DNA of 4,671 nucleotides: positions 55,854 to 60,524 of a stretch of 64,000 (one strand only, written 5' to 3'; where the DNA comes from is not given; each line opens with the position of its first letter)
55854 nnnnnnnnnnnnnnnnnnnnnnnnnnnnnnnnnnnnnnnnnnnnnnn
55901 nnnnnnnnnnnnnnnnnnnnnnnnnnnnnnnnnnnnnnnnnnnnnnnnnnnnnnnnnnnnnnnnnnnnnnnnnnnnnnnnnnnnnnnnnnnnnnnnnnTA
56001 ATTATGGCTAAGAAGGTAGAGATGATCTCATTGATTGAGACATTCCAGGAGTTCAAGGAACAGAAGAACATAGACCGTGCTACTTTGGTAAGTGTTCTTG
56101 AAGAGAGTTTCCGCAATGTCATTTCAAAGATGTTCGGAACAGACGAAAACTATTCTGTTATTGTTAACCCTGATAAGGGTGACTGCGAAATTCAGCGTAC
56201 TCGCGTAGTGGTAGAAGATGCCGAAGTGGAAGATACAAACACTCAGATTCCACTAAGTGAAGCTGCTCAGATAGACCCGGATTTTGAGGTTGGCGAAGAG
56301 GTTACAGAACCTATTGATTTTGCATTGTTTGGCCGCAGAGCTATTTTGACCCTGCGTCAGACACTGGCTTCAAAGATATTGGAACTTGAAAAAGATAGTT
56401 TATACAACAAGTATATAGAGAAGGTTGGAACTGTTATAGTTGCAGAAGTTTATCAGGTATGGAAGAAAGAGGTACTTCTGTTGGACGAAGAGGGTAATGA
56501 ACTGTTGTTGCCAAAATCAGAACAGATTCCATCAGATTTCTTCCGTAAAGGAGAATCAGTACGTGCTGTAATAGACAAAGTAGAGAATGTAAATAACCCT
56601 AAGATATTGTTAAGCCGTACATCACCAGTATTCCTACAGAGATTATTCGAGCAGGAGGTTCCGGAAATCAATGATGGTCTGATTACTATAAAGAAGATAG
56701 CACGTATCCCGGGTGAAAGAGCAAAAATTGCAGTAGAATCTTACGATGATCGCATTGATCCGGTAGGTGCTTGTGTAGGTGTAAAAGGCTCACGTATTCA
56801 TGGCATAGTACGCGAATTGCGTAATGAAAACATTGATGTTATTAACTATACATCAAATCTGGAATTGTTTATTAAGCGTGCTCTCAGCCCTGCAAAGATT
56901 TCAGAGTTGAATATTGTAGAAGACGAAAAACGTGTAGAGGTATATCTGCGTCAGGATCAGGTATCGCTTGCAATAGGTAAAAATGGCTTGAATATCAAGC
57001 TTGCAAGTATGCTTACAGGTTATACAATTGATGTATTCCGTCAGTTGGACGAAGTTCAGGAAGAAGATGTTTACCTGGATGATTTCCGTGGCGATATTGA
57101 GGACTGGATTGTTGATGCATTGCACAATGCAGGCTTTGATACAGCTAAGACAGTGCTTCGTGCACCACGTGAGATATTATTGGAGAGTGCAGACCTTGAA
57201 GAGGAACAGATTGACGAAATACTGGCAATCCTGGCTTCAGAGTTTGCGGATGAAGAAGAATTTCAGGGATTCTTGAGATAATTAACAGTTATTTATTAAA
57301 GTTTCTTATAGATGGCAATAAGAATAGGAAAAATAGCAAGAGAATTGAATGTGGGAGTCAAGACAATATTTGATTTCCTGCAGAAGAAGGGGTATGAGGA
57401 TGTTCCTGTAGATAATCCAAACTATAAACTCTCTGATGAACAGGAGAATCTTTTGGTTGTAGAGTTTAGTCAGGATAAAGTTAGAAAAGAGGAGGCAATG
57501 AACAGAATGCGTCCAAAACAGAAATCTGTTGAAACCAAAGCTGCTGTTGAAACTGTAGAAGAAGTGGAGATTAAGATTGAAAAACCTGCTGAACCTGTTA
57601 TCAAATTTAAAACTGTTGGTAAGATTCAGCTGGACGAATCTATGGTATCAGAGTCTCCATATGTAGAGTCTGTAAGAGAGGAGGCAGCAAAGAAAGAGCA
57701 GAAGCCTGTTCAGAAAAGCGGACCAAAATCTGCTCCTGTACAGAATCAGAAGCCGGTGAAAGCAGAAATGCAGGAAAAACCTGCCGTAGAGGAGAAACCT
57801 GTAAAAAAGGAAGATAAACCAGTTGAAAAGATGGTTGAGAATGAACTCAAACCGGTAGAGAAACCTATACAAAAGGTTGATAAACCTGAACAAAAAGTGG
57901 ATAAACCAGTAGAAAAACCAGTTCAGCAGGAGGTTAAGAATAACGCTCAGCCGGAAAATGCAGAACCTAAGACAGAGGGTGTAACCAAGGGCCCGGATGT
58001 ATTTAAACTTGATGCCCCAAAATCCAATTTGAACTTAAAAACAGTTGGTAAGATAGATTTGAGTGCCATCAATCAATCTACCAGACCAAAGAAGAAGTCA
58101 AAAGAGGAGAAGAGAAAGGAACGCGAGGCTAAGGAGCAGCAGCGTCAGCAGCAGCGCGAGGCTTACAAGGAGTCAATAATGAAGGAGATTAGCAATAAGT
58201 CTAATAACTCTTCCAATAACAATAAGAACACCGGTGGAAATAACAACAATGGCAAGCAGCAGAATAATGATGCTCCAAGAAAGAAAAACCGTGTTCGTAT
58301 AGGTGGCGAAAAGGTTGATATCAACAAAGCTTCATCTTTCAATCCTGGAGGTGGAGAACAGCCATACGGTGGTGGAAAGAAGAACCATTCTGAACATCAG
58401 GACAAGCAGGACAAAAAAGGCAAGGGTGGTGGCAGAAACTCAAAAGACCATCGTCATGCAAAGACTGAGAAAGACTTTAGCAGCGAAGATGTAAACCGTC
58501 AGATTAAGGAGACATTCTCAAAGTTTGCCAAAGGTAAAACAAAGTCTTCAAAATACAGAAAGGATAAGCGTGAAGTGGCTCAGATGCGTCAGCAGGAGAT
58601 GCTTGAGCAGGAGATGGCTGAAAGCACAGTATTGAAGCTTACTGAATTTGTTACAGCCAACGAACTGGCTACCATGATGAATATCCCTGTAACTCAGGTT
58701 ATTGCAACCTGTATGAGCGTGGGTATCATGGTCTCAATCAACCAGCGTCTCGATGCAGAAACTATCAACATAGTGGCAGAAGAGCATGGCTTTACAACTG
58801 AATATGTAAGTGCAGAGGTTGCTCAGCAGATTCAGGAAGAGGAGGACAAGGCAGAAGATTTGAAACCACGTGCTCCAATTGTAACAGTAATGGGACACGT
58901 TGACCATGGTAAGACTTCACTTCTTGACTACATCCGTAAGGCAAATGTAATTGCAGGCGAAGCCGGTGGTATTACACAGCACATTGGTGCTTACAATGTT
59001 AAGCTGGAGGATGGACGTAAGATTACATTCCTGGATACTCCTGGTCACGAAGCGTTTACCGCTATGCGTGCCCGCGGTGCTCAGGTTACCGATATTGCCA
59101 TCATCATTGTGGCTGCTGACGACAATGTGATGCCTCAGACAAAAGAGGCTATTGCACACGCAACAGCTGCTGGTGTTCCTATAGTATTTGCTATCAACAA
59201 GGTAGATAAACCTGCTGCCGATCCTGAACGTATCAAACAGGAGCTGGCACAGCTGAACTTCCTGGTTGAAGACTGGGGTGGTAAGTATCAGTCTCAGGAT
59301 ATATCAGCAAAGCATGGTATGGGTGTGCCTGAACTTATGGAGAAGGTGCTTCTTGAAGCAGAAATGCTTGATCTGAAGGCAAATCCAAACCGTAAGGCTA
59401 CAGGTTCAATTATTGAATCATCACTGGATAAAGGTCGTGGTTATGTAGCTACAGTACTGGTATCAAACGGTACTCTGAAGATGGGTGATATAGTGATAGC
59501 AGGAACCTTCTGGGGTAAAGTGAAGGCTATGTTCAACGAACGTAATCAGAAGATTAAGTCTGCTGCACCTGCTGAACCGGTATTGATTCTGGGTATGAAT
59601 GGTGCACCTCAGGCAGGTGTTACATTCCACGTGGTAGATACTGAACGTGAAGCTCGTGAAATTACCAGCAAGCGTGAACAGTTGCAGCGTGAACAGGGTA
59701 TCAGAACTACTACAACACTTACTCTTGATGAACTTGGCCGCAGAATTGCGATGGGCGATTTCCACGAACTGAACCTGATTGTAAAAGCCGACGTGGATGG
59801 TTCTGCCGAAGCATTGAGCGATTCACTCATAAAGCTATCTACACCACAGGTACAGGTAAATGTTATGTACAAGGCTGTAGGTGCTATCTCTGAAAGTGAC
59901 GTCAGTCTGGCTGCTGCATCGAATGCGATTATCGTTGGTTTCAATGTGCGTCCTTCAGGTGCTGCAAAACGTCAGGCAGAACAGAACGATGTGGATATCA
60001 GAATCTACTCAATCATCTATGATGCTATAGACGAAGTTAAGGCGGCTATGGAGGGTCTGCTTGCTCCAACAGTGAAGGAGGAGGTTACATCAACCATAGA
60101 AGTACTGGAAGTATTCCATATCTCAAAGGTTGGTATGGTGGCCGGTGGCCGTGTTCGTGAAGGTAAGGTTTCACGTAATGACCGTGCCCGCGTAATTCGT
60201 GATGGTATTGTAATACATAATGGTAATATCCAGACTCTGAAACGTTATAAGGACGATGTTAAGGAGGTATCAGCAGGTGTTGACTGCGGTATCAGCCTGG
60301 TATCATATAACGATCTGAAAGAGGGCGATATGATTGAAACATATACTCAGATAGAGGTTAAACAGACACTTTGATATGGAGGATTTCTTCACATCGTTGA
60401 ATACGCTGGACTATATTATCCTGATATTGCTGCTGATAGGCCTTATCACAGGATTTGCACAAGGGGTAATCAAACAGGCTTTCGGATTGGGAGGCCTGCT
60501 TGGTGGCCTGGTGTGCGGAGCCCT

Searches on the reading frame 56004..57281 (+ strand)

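Call 68: search_protein_families(library=pfam, proteins=[window:56004-57281:+], max_evalue=0.001)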
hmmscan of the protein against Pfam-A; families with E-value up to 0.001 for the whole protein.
window:56004-57281:+ (425 aa): 4 families
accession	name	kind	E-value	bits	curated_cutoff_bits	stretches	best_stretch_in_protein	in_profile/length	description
PF08529.16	NusA_N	-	2.2e-31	109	23.8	1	10-131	2-119/119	NusA N-terminal domain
PF13184.12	KH_5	-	1.3e-28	99.4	27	1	236-304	1-69/69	NusA-like KH domain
PF23095.1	KH_NusA_C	-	2.3e-09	37.6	34.2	1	313-344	3-34/59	Transcription termination/antitermination protein NusA, KH domain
PF07650.23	KH_2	-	1.2e-06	28.7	22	1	289-344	5-60/78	KH domain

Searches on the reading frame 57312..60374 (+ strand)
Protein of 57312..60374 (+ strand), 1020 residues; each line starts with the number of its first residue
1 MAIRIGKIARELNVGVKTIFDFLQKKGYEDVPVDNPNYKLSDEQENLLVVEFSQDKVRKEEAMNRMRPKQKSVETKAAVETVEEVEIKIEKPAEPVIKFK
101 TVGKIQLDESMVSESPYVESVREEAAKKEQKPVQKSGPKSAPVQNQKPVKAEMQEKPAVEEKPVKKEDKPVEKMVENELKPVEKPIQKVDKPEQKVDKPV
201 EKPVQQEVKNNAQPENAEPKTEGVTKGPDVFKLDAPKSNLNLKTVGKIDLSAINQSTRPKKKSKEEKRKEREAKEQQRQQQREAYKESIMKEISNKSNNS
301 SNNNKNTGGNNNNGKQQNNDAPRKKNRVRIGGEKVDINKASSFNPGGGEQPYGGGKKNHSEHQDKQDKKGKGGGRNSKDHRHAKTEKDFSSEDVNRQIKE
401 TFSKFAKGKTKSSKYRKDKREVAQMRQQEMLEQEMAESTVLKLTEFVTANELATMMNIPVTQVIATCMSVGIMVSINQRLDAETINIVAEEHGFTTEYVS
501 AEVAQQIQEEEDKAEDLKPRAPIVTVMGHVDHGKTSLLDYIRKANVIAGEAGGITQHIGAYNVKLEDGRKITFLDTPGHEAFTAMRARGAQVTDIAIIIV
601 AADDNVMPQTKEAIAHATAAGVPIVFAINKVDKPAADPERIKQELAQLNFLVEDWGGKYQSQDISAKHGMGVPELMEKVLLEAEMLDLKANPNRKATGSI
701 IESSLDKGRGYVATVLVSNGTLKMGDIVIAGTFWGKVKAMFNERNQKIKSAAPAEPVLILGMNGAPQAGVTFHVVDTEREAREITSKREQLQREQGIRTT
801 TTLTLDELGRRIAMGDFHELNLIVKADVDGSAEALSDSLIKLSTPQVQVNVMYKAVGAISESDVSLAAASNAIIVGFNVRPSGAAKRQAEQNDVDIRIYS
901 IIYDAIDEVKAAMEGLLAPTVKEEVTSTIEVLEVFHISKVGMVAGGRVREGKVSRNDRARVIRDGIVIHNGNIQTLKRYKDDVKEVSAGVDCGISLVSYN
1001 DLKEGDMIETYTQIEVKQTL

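Call 68: search_protein_families(library=pfam, proteins=[window:57312-60374:+], max_evalue=0.001)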
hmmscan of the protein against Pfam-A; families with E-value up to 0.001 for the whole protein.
window:57312-60374:+ (1020 aa): 6 families
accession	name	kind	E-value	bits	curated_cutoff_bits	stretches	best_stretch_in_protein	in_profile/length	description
PF11987.13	IF-2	-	5.2e-41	139.7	27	1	798-910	5-117/117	Translation-initiation factor 2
PF00009.33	GTP_EFTU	-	2.1e-32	112.7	26.5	1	522-680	4-183/188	Elongation factor Tu GTP binding domain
PF22042.2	EF-G_D2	-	6.7e-26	90.7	27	1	695-774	1-83/84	Elongation factor G domain 2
PF04760.21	IF2_N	-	4.6e-20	71.6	25.3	1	444-494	1-52/53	Translation initiation factor IF-2, N-terminal region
PF01926.29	MMR_HSR1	-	4.2e-11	43.4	21.9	1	524-630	2-113/113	50S ribosome-binding GTPase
PF03144.31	GTP_EFTU_D2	-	2.4e-09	37.9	30.3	1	941-1008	1-72/73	Elongation factor Tu domain 2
